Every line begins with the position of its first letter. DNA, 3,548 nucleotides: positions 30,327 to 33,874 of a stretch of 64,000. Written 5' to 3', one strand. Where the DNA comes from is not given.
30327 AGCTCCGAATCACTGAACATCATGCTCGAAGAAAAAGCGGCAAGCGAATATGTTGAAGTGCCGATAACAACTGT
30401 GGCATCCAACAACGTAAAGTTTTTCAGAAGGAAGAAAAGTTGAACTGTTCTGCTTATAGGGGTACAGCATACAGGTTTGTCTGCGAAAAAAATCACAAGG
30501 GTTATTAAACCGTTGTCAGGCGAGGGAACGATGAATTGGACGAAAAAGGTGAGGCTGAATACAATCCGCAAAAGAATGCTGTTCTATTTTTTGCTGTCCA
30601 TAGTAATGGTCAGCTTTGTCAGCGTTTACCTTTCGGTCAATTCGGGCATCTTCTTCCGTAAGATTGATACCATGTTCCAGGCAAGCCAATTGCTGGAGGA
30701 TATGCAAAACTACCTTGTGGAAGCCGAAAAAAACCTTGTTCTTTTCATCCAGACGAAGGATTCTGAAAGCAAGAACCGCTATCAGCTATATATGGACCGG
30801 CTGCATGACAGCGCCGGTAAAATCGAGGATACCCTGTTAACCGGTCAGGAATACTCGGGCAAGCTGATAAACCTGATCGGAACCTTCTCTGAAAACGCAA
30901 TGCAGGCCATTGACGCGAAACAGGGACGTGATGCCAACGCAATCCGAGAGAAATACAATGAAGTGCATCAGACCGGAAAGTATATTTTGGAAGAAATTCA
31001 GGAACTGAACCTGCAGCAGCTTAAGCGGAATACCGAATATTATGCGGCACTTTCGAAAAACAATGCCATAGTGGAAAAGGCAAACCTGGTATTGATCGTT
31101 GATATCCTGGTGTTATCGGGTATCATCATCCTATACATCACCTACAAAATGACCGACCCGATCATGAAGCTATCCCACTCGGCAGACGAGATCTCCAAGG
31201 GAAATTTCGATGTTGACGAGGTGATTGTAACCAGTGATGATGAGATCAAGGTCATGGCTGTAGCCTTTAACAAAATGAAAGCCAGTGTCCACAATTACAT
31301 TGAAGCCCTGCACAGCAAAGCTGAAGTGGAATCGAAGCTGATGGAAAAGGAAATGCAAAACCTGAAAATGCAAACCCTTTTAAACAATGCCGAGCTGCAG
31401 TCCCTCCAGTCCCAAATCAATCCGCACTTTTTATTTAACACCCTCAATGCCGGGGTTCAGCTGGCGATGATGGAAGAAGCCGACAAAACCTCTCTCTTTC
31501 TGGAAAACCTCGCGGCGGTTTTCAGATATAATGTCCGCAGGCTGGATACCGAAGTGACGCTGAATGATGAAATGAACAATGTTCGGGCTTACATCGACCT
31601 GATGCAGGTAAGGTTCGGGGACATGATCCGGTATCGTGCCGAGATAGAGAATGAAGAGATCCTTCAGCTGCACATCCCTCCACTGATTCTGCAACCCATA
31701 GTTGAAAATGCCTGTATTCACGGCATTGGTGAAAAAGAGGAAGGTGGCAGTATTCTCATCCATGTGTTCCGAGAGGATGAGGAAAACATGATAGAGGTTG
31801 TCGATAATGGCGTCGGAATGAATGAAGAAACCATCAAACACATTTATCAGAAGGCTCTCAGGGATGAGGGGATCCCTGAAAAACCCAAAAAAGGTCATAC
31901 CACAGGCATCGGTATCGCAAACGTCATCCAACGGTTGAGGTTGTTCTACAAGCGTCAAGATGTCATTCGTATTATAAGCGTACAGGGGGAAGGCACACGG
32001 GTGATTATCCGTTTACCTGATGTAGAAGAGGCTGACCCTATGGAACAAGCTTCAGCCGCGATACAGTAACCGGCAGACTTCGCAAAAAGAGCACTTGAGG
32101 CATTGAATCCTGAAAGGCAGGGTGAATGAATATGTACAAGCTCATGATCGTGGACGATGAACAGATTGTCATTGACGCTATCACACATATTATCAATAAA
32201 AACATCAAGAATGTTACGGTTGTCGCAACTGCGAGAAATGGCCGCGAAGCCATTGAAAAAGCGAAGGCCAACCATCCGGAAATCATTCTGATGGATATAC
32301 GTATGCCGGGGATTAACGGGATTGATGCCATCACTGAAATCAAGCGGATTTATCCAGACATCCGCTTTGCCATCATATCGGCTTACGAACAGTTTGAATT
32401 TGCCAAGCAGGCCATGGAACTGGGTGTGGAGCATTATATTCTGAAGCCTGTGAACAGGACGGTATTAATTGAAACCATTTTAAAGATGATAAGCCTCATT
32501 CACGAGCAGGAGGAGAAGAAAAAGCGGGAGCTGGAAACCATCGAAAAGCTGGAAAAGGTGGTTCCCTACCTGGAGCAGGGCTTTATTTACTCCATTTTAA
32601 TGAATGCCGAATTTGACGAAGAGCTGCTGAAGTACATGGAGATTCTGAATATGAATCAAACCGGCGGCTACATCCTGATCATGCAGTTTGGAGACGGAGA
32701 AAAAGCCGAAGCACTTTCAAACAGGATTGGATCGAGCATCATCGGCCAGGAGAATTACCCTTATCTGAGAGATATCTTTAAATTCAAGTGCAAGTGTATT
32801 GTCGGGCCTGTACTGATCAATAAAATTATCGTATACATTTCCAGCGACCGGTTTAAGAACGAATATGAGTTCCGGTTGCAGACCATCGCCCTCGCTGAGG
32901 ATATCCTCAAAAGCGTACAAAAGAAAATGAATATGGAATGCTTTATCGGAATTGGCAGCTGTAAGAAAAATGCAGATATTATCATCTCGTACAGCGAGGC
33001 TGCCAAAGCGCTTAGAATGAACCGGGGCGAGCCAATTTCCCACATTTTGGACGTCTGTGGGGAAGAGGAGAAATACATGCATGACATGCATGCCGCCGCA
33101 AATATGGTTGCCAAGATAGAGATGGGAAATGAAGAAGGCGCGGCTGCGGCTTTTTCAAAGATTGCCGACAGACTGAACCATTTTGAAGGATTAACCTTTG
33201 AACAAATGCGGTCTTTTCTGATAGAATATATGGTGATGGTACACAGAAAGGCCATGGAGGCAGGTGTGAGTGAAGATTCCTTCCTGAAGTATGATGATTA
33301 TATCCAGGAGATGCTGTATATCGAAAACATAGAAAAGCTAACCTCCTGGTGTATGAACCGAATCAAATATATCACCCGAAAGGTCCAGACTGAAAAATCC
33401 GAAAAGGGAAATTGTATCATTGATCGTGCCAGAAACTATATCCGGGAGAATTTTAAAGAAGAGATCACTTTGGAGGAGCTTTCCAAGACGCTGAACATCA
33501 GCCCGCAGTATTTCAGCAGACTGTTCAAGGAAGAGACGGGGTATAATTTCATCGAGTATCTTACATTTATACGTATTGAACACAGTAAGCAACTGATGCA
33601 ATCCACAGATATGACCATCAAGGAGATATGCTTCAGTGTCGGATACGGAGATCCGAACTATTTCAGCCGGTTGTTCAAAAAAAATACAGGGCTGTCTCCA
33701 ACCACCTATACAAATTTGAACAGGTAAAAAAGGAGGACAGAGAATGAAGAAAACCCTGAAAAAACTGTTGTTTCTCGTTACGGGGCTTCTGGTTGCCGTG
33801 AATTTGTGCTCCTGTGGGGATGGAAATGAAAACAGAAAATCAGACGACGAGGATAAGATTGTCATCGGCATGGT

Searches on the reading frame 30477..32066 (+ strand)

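Call 60: search_protein_families(library=pfam, proteins=[window:30477-32066:+], max_evalue=0.00001)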
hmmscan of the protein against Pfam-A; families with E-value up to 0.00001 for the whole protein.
window:30477-32066:+ (530 aa): 3 families
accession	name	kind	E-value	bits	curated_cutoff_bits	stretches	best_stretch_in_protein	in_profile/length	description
PF06580.19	His_kinase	-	7.6e-25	87.4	25.2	1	305-383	1-80/81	Histidine kinase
PF02518.31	HATPase_c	-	1.6e-11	45.1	26.4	1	404-515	9-109/111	Histidine kinase-, DNA gyrase B-, and HSP90-like ATPase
PF00672.30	HAMP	-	9.1e-07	29.5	25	1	224-272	5-52/53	HAMP domain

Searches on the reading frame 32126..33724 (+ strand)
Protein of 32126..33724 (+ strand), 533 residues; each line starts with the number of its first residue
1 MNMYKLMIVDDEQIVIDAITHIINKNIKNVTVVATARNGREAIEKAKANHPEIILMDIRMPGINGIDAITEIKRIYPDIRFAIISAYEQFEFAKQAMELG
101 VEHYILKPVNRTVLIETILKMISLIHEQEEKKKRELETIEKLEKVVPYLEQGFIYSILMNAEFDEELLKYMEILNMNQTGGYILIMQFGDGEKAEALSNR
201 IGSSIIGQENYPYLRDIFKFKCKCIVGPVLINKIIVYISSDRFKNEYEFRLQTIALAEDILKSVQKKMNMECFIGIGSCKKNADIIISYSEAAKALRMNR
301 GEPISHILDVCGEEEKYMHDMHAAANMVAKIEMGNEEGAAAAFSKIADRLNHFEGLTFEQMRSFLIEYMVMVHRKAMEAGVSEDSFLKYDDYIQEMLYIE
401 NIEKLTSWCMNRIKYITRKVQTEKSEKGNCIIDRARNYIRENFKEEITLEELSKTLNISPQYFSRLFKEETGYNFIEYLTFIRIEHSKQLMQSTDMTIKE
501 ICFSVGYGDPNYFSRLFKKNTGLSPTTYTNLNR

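Call 60: search_protein_families(library=pfam, proteins=[window:32126-33724:+], max_evalue=0.00001)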
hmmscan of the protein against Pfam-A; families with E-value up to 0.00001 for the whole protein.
window:32126-33724:+ (533 aa): 3 families
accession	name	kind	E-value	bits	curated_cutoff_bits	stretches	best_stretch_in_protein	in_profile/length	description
PF00072.30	Response_reg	-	3.5e-26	92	30.2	1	7-118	2-110/111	Response regulator receiver domain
PF12833.13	HTH_18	-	2.5e-24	85.8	33.6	1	452-529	1-78/80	Helix-turn-helix domain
PF00165.29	HTH_AraC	-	1.4e-22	79.7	26.6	2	491-529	1-41/42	Bacterial regulatory helix-turn-helix proteins, AraC family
